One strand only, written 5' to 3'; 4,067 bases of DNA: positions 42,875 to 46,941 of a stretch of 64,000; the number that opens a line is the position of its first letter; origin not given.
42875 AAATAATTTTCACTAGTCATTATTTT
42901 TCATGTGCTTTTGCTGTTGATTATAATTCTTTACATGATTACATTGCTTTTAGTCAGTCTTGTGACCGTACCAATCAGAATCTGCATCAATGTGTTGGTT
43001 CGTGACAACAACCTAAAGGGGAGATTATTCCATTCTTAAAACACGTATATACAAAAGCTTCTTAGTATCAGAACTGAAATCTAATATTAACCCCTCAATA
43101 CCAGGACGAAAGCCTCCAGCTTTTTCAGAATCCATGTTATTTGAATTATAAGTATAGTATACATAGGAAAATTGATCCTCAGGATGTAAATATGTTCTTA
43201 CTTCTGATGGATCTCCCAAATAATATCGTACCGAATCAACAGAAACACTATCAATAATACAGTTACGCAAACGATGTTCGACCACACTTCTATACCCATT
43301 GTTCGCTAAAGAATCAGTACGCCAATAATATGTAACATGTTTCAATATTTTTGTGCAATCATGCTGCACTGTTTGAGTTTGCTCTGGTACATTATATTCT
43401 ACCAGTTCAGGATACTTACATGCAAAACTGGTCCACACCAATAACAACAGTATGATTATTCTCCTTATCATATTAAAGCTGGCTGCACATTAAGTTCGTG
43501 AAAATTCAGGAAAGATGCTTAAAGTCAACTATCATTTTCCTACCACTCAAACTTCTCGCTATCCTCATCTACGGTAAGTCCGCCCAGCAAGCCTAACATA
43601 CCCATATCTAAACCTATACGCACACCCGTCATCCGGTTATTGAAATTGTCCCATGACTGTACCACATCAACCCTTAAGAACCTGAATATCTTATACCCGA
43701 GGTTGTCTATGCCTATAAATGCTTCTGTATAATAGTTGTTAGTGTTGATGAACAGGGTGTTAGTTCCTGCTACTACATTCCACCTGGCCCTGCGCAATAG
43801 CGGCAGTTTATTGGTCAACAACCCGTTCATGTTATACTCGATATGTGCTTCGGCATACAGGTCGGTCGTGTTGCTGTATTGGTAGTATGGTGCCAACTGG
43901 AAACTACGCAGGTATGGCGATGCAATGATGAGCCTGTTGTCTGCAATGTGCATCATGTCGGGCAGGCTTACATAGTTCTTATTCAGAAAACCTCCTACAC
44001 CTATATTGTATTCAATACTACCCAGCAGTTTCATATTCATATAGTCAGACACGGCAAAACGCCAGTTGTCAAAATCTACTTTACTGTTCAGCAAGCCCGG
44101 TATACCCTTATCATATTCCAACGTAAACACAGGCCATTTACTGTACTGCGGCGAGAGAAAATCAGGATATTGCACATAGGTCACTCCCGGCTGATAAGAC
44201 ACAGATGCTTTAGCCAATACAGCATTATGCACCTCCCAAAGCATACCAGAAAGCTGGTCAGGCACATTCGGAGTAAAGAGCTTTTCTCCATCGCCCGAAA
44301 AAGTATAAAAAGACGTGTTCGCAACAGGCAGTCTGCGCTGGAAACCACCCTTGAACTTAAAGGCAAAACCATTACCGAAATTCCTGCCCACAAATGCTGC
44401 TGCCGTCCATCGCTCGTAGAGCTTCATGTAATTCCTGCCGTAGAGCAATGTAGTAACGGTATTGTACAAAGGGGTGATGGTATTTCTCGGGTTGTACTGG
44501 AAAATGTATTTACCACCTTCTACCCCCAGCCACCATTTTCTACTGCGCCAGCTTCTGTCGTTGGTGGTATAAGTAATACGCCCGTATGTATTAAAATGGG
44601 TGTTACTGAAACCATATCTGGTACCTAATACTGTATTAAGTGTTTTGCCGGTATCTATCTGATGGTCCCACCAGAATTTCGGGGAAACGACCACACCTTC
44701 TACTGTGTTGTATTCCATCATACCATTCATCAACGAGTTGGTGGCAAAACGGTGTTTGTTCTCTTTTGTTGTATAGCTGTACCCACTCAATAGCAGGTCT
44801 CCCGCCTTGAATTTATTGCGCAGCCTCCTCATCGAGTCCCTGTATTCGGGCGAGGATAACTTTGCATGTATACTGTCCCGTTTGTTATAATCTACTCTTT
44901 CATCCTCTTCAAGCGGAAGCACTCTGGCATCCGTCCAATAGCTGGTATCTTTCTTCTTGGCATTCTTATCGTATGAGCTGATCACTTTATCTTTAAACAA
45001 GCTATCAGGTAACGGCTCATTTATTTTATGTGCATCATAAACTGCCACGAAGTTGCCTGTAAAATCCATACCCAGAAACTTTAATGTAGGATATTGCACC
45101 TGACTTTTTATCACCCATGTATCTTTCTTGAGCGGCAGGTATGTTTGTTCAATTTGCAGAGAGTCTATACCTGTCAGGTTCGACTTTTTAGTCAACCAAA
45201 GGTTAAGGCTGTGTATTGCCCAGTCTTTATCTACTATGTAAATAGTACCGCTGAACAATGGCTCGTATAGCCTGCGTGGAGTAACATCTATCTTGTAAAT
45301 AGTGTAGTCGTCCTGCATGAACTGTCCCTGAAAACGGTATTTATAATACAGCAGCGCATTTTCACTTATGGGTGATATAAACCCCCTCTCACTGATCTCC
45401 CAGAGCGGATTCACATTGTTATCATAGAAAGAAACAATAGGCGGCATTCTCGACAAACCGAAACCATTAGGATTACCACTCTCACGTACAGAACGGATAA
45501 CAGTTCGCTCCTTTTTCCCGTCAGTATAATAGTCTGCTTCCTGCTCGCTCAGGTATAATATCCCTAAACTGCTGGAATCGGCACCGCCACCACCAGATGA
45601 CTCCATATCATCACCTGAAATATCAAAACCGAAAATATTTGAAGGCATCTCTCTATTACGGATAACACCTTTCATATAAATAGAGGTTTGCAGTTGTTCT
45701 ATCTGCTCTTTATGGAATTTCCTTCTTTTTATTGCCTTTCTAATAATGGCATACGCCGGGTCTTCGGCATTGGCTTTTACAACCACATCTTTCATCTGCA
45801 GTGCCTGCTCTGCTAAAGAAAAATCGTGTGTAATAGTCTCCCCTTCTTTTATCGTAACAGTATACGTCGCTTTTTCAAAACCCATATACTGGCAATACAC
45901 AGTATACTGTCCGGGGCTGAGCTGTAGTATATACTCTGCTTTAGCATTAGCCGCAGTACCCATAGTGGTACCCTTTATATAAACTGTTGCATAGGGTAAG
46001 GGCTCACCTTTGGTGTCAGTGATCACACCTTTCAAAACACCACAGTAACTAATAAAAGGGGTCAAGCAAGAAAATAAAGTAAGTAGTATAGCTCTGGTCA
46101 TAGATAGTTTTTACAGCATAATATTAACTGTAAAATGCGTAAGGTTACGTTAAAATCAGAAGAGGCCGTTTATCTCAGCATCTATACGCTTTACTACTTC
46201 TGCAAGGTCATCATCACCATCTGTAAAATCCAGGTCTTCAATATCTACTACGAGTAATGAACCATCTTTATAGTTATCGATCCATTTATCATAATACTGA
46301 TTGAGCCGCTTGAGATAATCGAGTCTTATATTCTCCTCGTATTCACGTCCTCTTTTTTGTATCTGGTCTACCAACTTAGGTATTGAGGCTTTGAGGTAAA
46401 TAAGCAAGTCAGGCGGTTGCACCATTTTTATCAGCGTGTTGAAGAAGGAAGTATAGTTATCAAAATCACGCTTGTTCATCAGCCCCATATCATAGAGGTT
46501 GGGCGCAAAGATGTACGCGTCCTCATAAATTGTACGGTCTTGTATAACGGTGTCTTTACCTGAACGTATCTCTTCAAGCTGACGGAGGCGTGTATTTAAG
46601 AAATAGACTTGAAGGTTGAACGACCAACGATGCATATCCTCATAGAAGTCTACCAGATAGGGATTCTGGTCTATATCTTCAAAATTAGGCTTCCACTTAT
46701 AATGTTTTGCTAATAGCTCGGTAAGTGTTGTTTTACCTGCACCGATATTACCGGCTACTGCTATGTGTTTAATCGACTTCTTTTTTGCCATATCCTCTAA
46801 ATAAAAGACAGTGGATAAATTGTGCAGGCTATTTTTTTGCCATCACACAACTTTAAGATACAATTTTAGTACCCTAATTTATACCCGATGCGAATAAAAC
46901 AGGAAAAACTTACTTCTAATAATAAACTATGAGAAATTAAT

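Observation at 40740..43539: Recombinase-adjacent, very AT-rich cassette-like array of five small ORFs punctuated by conserved intergenic repeats (candidate acquired immunity/defence gene array)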

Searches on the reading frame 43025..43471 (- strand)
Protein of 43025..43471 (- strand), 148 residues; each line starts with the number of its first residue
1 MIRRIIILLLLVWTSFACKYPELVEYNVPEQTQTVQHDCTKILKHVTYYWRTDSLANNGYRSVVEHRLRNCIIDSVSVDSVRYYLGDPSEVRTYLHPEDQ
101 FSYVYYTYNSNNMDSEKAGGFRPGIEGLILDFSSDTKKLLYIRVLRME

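Call 6: search_protein_families(library=pfam, proteins=[window:43025-43471:-], max_evalue=0.1)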
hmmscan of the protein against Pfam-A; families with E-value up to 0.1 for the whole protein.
window:43025-43471:- (148 aa): 0 families

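Call 15: search_protein_families(library=ncbifam, proteins=[window:43025-43471:-], max_evalue=0.1)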
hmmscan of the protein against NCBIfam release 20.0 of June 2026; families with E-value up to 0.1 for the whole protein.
window:43025-43471:- (148 aa): 1 family
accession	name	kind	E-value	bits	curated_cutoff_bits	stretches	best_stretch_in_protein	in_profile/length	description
NF049879.1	AcerHdlse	equivalog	0.021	13.2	950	1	25-93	330-397/657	aceric acid hydrolase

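Call 16: search_protein_families(library=padloc, proteins=[window:43025-43471:-], max_evalue=0.1)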
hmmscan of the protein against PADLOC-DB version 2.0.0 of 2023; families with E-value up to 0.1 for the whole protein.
window:43025-43471:- (148 aa): 0 families

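Call 30: find_encoding_contigs(protein=window:43025-43471:-, flank=10000, max_places=10)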
Protein window:43025-43471:- (148 aa): no gene with exactly this product is on record in the collection.

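Call 49: search_protein_families(library=pfam, proteins=[L018:6417-7055:+, L018:7251-7790:+, L018:7930-8163:+, L018:8171-8470:+, L018:9013-9330:+, L018:9447-9896:+, L018:10969-11448:+], max_evalue=0.1)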
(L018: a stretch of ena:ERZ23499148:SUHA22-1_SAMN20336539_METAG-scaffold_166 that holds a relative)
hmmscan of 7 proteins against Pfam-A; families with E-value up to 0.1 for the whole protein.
L018:6417-7055:+ (212 aa): 1 family
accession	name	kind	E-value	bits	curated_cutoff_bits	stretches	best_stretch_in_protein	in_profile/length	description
PF13584.12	BatD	-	9.8e-07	29.8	24.1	2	50-98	37-92/92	BatD DUF11 like domain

L018:7251-7790:+ (179 aa): 0 families

L018:7930-8163:+ (77 aa): 0 families

L018:8171-8470:+ (99 aa): 1 family
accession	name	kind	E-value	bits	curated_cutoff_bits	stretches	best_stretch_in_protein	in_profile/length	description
PF05016.21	ParE_toxin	-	1.5e-07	32.3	23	1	7-87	3-83/89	ParE toxin of type II toxin-antitoxin system, parDE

L018:9013-9330:+ (105 aa): 0 families

L018:9447-9896:+ (149 aa): 1 family
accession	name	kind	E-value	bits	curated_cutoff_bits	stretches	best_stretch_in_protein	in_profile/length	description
PF13026.12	DUF3887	-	0.00073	20.6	31.8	1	37-95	2-60/91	Protein of unknown function (DUF3887)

L018:10969-11448:+ (159 aa): 2 families
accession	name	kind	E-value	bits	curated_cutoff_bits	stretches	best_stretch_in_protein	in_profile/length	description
PF20862.2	DUF6843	-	1.7e-14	54.1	27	1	23-122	2-94/110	Family of unknown function (DUF6843)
PF05848.17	CtsR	-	0.063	13.6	23.1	0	62-82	39-59/72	CtsR N-terminal HTH domain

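Call 79: search_protein_families(library=phrogs, proteins=[window:43025-43471:-, L018:6417-7055:+, L018:7251-7790:+, L018:7930-8163:+, L018:9013-9330:+, L018:9447-9896:+], max_evalue=0.01)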
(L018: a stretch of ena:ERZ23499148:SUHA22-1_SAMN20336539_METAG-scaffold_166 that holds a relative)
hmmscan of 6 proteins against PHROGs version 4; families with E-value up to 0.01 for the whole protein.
window:43025-43471:- (148 aa): 0 families

L018:6417-7055:+ (212 aa): 0 families

L018:7251-7790:+ (179 aa): 0 families

L018:7930-8163:+ (77 aa): 0 families

L018:9013-9330:+ (105 aa): 0 families

L018:9447-9896:+ (149 aa): 0 families

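Call 87: predict_structure(protein=window:43028-43420:-)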
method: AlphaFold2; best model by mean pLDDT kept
length: 131 residues; sequences in the alignment: 1
mean_pLDDT: 34.6   pTM: 0.23
mean pLDDT of the five models: 34.6, 32.8, 31.9, 31.0, 29.9
residues with pLDDT >= 90: 0; 70-90: 0; 50-70: 0; < 50: 131
segments of 3 or more residues with pLDDT < 50: 1-131
pLDDT, mean of each block of 10 residues (from residue 1): 23 23 27 32 43 38 42 42 35 34 32 38 41 38
secondary structure, 60 per line:
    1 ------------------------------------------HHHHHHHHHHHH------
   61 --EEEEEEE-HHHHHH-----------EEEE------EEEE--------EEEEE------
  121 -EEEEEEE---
elements in order: H43-54 E63-69 H71-76 E88-91 E98-101 E110-114 E122-128

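Call 96: search_solved_structures(query=window:43025-43471:-, max_evalue=1)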
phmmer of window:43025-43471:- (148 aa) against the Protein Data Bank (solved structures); distinct sequences matched with E-value up to 1: 3.
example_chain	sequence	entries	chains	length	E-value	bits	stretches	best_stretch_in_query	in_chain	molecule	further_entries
8jpx_B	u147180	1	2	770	0.12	15.4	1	10-62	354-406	Protein argonaute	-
1u04_A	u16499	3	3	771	0.12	15.4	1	10-62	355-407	hypothetical protein PF0537 | Argonaute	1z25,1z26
7fh0_A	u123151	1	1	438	0.26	14.2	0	87-121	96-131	Spike protein S1,Spike protein S1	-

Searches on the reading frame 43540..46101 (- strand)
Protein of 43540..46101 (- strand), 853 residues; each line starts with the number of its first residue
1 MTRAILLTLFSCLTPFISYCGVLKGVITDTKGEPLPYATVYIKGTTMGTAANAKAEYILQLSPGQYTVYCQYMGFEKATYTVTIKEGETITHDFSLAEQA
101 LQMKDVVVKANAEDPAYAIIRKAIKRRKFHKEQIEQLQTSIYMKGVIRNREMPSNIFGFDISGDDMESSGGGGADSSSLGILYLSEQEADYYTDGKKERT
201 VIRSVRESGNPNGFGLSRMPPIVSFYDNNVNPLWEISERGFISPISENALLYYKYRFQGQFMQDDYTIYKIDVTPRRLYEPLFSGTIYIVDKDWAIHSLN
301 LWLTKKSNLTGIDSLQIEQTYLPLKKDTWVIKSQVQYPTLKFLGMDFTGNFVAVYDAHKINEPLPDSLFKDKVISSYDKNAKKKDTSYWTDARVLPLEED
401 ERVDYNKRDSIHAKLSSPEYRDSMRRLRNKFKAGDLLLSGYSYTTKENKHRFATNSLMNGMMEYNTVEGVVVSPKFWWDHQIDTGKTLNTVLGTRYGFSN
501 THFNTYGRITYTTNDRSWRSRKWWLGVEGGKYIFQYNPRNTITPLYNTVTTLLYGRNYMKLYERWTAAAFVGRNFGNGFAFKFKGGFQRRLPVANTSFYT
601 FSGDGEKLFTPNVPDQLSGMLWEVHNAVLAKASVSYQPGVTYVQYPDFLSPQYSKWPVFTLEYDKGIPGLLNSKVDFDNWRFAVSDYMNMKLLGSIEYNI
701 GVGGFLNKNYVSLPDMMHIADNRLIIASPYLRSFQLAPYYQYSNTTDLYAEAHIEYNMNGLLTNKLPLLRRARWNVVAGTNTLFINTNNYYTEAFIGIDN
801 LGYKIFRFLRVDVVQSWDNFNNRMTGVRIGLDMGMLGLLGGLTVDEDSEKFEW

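Call 6: search_protein_families(library=pfam, proteins=[window:43540-46101:-], max_evalue=0.1)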
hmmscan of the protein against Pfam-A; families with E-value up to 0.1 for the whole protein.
window:43540-46101:- (853 aa): 6 families
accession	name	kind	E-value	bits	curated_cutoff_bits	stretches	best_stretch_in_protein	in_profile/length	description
PF18939.6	DUF5686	-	7.6e-201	669.4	39.2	1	119-798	1-669/669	Family of unknown function (DUF5686)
PF13715.12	CarbopepD_reg_2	-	3.8e-19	68.9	32.2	1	23-108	1-88/88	CarboxypepD_reg-like domain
PF13620.12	CarboxypepD_reg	-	2.2e-14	54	32.3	1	23-96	2-81/82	Carboxypeptidase regulatory-like domain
PF08308.17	PEGA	-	0.0013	19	20.8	1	38-96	13-67/71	PEGA domain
PF09430.16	EMC7_beta-sandw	-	0.0094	16.6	26.6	1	48-133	22-106/122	ER membrane protein complex subunit 7, beta-sandwich domain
PF12985.13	DUF3869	-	0.026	15.2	24.5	0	23-86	8-70/85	Domain of unknown function (DUF3869)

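Call 14: find_encoding_contigs(protein=window:43540-46101:-, flank=10000, max_places=10)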
Protein window:43540-46101:- (853 aa): no gene with exactly this product is on record in the collection.

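Call 49: search_protein_families(library=pfam, proteins=[L018:6417-7055:+, L018:7251-7790:+, L018:7930-8163:+, L018:8171-8470:+, L018:9013-9330:+, L018:9447-9896:+, L018:10969-11448:+], max_evalue=0.1)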
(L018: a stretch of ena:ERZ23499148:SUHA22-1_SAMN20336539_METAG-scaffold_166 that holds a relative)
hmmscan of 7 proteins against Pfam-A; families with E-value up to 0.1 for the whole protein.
L018:6417-7055:+ (212 aa): 1 family
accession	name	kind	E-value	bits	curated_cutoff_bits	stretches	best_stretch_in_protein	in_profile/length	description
PF13584.12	BatD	-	9.8e-07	29.8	24.1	2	50-98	37-92/92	BatD DUF11 like domain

L018:7251-7790:+ (179 aa): 0 families

L018:7930-8163:+ (77 aa): 0 families

L018:8171-8470:+ (99 aa): 1 family
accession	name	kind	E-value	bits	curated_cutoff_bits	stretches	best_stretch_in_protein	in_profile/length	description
PF05016.21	ParE_toxin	-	1.5e-07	32.3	23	1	7-87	3-83/89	ParE toxin of type II toxin-antitoxin system, parDE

L018:9013-9330:+ (105 aa): 0 families

L018:9447-9896:+ (149 aa): 1 family
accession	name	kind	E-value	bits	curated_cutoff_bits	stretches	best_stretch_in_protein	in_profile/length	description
PF13026.12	DUF3887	-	0.00073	20.6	31.8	1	37-95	2-60/91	Protein of unknown function (DUF3887)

L018:10969-11448:+ (159 aa): 2 families
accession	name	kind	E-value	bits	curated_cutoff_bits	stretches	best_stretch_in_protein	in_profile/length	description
PF20862.2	DUF6843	-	1.7e-14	54.1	27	1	23-122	2-94/110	Family of unknown function (DUF6843)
PF05848.17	CtsR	-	0.063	13.6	23.1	0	62-82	39-59/72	CtsR N-terminal HTH domain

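Call 79: search_protein_families(library=phrogs, proteins=[L018:6417-7055:+, L018:7251-7790:+, L018:7930-8163:+, L018:9013-9330:+, L018:9447-9896:+], max_evalue=0.01)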
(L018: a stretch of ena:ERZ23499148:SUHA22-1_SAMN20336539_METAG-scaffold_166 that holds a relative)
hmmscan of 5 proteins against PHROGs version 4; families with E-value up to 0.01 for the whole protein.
L018:6417-7055:+ (212 aa): 0 families

L018:7251-7790:+ (179 aa): 0 families

L018:7930-8163:+ (77 aa): 0 families

L018:9013-9330:+ (105 aa): 0 families

L018:9447-9896:+ (149 aa): 0 families

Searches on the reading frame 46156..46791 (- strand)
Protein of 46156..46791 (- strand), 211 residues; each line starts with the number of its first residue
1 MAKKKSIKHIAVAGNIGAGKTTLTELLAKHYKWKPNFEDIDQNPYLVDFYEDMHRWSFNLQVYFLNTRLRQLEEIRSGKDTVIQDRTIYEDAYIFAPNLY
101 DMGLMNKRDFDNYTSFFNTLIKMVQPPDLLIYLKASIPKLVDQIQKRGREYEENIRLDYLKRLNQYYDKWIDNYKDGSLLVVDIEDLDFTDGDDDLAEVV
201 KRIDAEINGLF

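Call 28: find_encoding_contigs(protein=window:46156-46791:-, flank=10000, max_places=10)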
Protein window:46156-46791:- (211 aa): 1 contig read that carries it; 1 place shown.
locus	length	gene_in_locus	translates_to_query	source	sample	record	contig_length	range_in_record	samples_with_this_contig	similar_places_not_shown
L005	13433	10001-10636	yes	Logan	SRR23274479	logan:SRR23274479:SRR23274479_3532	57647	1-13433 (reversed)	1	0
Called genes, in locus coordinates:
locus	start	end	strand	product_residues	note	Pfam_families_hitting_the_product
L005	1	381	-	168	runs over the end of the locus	PF07610:DUF1573, PF22544:HYDIN_VesB_CFA65-like_Ig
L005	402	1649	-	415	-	PF01546:Peptidase_M20, PF05343:Peptidase_M42 (faint), PF07687:M20_dimer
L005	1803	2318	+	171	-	PF01914:MarC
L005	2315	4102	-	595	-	PF00501:AMP-binding, PF23562:AMP-binding_C_3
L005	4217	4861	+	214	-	PF00005:ABC_tran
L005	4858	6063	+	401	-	PF28560:PCD-like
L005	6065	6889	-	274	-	PF02535:Zip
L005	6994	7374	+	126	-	PF03965:Penicillinase_R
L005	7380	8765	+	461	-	PF05569:Peptidase_M56, PF03544:TonB_C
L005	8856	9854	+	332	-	PF00579:tRNA-synt_1b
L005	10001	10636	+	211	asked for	PF01712:dNK, PF02223:Thymidylate_kin (faint), PF13238:AAA_18 (faint)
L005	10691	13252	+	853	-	PF13620:CarboxypepD_reg, PF13715:CarbopepD_reg_2, PF18939:DUF5686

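Call 49: search_protein_families(library=pfam, proteins=[L018:6417-7055:+, L018:7251-7790:+, L018:7930-8163:+, L018:8171-8470:+, L018:9013-9330:+, L018:9447-9896:+, L018:10969-11448:+], max_evalue=0.1)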
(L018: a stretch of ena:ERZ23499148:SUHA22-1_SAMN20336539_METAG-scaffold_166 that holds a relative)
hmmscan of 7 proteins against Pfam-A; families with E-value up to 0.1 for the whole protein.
L018:6417-7055:+ (212 aa): 1 family
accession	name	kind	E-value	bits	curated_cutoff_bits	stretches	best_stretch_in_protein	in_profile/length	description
PF13584.12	BatD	-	9.8e-07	29.8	24.1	2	50-98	37-92/92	BatD DUF11 like domain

L018:7251-7790:+ (179 aa): 0 families

L018:7930-8163:+ (77 aa): 0 families

L018:8171-8470:+ (99 aa): 1 family
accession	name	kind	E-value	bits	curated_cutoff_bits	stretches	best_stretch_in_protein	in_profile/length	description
PF05016.21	ParE_toxin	-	1.5e-07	32.3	23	1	7-87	3-83/89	ParE toxin of type II toxin-antitoxin system, parDE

L018:9013-9330:+ (105 aa): 0 families

L018:9447-9896:+ (149 aa): 1 family
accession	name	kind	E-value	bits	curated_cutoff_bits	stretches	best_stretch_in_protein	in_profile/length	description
PF13026.12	DUF3887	-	0.00073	20.6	31.8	1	37-95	2-60/91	Protein of unknown function (DUF3887)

L018:10969-11448:+ (159 aa): 2 families
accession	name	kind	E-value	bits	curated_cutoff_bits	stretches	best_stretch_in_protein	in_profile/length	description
PF20862.2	DUF6843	-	1.7e-14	54.1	27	1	23-122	2-94/110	Family of unknown function (DUF6843)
PF05848.17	CtsR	-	0.063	13.6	23.1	0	62-82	39-59/72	CtsR N-terminal HTH domain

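Call 79: search_protein_families(library=phrogs, proteins=[L018:6417-7055:+, L018:7251-7790:+, L018:7930-8163:+, L018:9013-9330:+, L018:9447-9896:+], max_evalue=0.01)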
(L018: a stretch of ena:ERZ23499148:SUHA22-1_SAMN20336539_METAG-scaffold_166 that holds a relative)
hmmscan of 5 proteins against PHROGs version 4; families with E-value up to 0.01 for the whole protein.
L018:6417-7055:+ (212 aa): 0 families

L018:7251-7790:+ (179 aa): 0 families

L018:7930-8163:+ (77 aa): 0 families

L018:9013-9330:+ (105 aa): 0 families

L018:9447-9896:+ (149 aa): 0 families
